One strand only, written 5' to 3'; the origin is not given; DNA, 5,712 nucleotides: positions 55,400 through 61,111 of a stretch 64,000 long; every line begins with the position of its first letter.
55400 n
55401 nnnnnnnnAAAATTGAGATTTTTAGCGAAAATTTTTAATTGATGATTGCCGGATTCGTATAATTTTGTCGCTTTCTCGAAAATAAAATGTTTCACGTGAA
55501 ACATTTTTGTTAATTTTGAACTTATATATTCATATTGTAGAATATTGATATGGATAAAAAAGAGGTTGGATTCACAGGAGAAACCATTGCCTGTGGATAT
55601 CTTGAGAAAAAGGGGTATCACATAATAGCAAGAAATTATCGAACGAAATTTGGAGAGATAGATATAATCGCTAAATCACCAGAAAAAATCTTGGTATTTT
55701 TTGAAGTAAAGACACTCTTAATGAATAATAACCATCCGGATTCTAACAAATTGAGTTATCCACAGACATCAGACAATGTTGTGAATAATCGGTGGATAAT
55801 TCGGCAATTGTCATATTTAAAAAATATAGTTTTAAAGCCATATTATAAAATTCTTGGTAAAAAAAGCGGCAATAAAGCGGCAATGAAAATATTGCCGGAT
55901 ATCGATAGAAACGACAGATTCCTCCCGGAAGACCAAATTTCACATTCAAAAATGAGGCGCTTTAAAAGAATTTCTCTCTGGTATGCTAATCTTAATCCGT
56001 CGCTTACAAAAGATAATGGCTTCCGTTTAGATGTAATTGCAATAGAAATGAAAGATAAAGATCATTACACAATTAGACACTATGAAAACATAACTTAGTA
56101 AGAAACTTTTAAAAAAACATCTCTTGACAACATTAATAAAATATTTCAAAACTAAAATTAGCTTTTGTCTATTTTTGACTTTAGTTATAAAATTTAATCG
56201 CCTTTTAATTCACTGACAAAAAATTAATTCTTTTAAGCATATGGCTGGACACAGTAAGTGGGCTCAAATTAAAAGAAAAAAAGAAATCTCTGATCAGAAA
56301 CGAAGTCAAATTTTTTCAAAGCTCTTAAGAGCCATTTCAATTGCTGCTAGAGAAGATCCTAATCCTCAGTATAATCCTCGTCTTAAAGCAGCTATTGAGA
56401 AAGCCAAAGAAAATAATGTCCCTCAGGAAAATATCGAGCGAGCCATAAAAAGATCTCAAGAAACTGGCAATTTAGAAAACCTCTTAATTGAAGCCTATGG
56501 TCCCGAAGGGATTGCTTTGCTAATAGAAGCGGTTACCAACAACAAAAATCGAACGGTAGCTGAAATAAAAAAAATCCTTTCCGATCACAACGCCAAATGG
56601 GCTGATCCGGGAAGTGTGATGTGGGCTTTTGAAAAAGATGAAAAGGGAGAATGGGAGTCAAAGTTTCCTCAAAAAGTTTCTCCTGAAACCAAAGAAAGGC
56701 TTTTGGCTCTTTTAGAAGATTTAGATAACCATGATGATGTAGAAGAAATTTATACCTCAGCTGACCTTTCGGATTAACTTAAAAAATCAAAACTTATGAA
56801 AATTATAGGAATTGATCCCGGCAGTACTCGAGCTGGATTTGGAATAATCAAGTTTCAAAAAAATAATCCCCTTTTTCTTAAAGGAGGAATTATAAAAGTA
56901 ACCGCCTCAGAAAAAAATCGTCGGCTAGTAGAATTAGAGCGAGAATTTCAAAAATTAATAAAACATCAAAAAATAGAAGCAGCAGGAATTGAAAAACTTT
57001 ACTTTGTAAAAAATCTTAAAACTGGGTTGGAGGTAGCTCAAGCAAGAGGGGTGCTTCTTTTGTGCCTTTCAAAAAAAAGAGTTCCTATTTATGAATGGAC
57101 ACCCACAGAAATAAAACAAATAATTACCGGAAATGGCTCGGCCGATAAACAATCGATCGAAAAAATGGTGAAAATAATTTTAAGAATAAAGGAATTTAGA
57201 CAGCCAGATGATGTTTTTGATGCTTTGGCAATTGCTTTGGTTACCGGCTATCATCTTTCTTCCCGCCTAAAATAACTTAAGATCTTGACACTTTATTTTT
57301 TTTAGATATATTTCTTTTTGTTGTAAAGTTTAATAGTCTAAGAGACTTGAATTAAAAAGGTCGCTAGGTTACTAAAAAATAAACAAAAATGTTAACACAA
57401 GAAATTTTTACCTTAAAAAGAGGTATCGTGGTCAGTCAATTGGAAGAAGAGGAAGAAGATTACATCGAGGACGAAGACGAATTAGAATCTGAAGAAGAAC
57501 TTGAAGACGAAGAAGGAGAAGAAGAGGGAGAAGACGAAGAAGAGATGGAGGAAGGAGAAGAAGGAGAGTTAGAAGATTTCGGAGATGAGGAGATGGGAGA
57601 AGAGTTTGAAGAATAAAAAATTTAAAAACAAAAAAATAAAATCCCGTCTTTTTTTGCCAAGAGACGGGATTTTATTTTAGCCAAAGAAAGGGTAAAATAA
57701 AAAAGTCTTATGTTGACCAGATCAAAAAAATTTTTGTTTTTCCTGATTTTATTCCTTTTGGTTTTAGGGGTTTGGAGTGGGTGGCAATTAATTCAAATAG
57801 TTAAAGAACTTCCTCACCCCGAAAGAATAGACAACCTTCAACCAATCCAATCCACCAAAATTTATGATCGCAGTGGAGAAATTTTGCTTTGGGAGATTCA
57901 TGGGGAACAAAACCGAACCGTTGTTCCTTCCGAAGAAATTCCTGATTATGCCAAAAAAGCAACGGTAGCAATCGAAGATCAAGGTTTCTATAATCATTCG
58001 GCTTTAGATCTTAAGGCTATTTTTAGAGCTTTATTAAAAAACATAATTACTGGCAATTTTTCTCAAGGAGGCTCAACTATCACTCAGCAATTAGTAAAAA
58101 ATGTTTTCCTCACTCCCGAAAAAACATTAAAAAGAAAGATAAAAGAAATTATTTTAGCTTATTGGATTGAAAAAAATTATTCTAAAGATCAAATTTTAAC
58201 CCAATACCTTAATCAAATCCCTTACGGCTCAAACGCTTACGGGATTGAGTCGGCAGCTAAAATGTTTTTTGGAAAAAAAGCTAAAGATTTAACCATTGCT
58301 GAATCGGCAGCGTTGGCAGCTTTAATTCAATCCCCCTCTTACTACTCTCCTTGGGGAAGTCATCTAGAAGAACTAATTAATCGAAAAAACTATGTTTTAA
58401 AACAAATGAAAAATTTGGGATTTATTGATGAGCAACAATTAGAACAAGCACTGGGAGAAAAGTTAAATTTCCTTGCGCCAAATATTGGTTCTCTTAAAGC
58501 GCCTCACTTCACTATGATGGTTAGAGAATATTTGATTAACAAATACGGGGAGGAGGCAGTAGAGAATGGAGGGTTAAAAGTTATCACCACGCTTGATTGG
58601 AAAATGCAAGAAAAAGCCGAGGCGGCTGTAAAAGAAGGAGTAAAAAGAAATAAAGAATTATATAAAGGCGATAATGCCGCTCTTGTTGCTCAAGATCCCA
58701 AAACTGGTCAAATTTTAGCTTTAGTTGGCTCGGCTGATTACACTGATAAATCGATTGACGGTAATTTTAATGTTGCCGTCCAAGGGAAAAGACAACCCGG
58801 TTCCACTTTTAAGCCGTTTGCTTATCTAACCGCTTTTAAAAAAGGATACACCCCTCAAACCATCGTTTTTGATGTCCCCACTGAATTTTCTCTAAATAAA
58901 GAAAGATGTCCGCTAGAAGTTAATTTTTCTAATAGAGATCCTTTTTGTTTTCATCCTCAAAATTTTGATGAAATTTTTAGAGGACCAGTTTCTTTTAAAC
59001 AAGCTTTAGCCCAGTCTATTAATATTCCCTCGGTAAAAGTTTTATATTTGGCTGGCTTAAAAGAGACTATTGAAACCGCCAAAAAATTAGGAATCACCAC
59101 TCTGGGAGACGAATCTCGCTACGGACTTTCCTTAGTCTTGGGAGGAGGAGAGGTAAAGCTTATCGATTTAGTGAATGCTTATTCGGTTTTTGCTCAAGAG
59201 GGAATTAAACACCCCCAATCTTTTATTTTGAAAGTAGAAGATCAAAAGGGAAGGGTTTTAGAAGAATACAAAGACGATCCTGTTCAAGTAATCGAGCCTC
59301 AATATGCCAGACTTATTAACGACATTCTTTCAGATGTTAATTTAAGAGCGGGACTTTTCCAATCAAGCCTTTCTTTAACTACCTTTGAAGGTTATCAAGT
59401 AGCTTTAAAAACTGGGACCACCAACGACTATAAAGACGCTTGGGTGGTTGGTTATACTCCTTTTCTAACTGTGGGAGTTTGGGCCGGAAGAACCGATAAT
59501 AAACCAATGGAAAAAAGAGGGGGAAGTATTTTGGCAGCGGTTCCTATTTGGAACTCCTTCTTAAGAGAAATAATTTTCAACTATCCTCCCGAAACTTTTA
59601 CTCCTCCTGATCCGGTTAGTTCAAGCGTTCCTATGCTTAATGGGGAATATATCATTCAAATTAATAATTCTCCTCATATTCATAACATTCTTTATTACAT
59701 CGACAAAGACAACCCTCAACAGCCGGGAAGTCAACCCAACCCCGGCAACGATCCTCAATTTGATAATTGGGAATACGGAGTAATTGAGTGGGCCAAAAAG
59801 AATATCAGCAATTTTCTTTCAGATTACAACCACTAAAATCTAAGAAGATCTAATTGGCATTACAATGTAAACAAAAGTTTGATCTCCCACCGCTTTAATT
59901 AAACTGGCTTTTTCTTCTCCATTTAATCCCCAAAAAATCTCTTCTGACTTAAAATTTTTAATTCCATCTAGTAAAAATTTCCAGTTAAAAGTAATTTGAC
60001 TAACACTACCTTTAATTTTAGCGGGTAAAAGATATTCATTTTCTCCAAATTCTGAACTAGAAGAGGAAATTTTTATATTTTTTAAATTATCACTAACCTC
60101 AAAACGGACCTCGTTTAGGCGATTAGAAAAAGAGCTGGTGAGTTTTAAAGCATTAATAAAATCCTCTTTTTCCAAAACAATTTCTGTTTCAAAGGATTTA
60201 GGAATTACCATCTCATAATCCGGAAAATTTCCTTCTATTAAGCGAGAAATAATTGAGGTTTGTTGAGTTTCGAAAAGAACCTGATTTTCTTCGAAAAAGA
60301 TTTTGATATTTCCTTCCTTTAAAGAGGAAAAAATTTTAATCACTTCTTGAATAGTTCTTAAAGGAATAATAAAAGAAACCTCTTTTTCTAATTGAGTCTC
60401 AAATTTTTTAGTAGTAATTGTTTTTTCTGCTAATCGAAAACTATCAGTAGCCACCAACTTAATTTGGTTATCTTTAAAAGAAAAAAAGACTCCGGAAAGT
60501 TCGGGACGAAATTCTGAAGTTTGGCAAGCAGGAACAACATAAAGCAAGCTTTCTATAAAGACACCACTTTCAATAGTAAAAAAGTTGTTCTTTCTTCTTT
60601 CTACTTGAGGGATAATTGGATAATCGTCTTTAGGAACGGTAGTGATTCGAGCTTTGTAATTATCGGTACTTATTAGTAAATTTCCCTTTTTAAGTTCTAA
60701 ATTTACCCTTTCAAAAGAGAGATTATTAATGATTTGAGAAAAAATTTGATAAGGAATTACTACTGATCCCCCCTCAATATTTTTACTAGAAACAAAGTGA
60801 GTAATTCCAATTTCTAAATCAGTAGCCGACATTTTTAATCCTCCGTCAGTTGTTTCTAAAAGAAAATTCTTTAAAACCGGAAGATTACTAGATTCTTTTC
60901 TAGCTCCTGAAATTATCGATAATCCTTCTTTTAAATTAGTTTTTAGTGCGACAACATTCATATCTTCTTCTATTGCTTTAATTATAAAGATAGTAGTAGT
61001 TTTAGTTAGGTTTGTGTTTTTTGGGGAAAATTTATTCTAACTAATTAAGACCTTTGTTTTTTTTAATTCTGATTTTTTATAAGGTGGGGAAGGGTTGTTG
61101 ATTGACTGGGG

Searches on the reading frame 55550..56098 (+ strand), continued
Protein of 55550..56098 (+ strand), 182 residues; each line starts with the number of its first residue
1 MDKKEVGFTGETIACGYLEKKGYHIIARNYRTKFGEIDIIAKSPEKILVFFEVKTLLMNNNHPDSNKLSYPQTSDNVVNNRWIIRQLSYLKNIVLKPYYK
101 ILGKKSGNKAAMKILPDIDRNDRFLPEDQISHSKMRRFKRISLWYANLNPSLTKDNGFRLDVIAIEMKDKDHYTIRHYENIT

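Call 82: search_protein_families(library=ncbifam, proteins=[window:55550-56098:+], max_evalue=0.01)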
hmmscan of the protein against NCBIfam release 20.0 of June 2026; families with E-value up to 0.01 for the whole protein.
window:55550-56098:+ (182 aa): 23 families
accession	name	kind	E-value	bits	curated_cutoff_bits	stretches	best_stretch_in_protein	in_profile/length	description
NF009154.0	PRK12497.3-3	equivalog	2.4e-22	79.3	109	2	2-55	8-60/123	YraN family protein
NF011268.0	PRK14675.1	equivalog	1.9e-17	63.4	180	1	2-58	8-63/127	hypothetical protein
NF011270.0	PRK14677.1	equivalog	5.8e-17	62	124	1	10-55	7-51/108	hypothetical protein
NF009152.0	PRK12497.2-4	equivalog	5.9e-17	61.8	111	1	2-57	6-60/114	YraN family protein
NF011274.0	PRK14681.1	equivalog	1.7e-16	60.5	207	1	3-55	42-94/158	hypothetical protein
NF011271.0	PRK14678.1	equivalog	2.9e-16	59.5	172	1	3-55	5-56/120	hypothetical protein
NF009150.0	PRK12497.1-3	equivalog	7.4e-15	55.1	81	1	2-55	4-56/118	YraN family protein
NF009153.0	PRK12497.3-1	equivalog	6.1e-14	52.2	171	1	3-56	9-63/125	YraN family protein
NF009151.0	PRK12497.1-5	equivalog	8.9e-14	51.9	124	1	6-55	16-64/126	YraN family protein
NF011276.0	PRK14683.1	equivalog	1.7e-12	47.9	150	1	5-67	14-75/122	hypothetical protein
TIGR00252.1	TIGR00252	hypoth_equivalog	3.4e-12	46.4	69.05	1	4-55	7-57/123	YraN family protein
NF011273.0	PRK14680.1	equivalog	1.4e-11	44.5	199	1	3-59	5-60/134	hypothetical protein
NF011277.0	PRK14684.1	equivalog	9.6e-11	41.8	199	1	4-56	6-57/120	hypothetical protein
NF011280.0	PRK14688.1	equivalog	1.4e-08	34.8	230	1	2-55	4-56/121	hypothetical protein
NF011275.0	PRK14682.1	equivalog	5.5e-08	33.1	203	1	1-60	1-60/117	hypothetical protein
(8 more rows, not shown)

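Call 83: predict_structure(alignment_id=A3)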
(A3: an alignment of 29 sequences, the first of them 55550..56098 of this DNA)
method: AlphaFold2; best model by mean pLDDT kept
length: 182 residues; sequences in the alignment: 29
mean_pLDDT: 80.3   pTM: 0.66
mean pLDDT of the five models: 80.3, 79.9, 78.9, 77.1, 76.0
residues with pLDDT >= 90: 99; 70-90: 26; 50-70: 39; < 50: 18
segments of 3 or more residues with pLDDT < 50: 102-107, 115-121
pLDDT, mean of each block of 10 residues (from residue 1): 89 98 98 96 98 91 53 53 72 63 49 46 67 94 97 95 92 93 81
secondary structure, 60 per line:
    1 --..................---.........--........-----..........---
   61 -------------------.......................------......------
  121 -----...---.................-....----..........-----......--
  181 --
elements in order: H3-20 E24-32 E35-42 E48-57 H80-102 H109-114 H132-148 H150-153 E158-167 E173-178

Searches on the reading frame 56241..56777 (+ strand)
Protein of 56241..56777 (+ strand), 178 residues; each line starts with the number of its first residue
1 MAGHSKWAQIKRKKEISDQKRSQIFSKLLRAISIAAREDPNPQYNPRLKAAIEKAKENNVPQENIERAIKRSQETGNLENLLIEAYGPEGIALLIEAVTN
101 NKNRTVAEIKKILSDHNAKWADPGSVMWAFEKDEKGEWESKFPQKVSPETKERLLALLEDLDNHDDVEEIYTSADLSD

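Call 11: search_protein_families(library=pfam, proteins=[window:56241-56777:+])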
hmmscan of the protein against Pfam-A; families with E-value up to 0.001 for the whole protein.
window:56241-56777:+ (178 aa): 2 families
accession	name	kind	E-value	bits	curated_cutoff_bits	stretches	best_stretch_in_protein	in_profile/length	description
PF20772.2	TACO1_YebC_N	-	2.1e-27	95.8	36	1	5-74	1-72/73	TACO1/YebC protein N-terminal domain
PF01709.26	Transcrip_reg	-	2.1e-22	80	27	1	79-132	2-55/160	TACO1/YebC second and third domain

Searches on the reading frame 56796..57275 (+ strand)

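Call 11: search_protein_families(library=pfam, proteins=[window:56796-57275:+])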
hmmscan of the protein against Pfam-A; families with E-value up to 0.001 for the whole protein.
window:56796-57275:+ (159 aa): 1 family
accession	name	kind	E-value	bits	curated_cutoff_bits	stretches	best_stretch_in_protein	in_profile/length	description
PF02075.23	RuvC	-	7.1e-40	136.8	22.2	1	3-148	1-146/148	Crossover junction endodeoxyribonuclease RuvC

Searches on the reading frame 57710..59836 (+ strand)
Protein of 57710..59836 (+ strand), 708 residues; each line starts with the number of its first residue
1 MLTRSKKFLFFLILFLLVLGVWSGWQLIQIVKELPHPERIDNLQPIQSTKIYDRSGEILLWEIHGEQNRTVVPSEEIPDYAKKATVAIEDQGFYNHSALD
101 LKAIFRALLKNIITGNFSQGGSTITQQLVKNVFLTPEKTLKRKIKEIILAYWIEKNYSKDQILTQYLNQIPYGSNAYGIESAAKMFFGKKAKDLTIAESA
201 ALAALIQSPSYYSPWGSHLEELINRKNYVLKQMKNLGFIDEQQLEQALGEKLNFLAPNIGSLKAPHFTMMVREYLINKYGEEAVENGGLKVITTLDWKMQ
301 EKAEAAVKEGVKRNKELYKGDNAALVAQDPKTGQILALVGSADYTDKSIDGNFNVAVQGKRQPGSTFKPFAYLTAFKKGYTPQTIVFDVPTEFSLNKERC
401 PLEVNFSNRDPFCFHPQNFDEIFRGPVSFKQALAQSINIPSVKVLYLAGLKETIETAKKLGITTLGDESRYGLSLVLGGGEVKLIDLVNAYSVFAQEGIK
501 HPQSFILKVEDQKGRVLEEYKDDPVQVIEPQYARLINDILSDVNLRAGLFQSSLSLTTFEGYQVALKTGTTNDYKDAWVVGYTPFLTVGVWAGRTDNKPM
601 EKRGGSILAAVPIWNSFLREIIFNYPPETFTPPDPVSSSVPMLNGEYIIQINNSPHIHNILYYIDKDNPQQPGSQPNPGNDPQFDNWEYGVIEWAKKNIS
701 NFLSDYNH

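Call 53: search_protein_families(library=pfam, proteins=[window:57710-59836:+], max_evalue=0.01)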
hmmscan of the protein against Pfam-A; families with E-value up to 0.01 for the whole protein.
window:57710-59836:+ (708 aa): 2 families
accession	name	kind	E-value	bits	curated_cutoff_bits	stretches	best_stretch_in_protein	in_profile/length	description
PF00912.28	Transgly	-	2.3e-66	223.1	27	1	62-234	7-178/178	Transglycosylase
PF00905.27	Transpeptidase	-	4.2e-26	92.3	22.1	1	324-585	2-267/299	Penicillin binding protein transpeptidase domain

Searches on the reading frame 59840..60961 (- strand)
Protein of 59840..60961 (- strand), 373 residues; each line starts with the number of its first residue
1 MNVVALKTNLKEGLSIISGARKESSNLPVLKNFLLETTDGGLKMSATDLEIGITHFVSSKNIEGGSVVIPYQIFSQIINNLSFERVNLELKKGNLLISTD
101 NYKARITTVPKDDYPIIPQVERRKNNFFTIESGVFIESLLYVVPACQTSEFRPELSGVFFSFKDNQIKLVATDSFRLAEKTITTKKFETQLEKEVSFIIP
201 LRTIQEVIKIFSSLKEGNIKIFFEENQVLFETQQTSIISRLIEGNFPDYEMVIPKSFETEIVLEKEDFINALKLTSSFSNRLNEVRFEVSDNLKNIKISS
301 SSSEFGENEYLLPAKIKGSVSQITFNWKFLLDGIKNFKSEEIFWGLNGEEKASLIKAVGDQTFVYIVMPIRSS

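Call 11: search_protein_families(library=pfam, proteins=[window:59840-60961:-])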
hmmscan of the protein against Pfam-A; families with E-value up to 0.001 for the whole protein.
window:59840-60961:- (373 aa): 3 families
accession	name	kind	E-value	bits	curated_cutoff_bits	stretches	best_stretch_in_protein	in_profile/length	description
PF02767.21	DNA_pol3_beta_2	-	1.8e-26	93.1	27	1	131-248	3-116/116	DNA polymerase III beta subunit, central domain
PF00712.24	DNA_pol3_beta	-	8.1e-24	84.5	24.4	2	7-118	7-120/120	DNA polymerase III beta subunit, N-terminal domain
PF02768.20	DNA_pol3_beta_3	-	1.2e-20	73.9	27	1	252-371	3-121/121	DNA polymerase III beta subunit, C-terminal domain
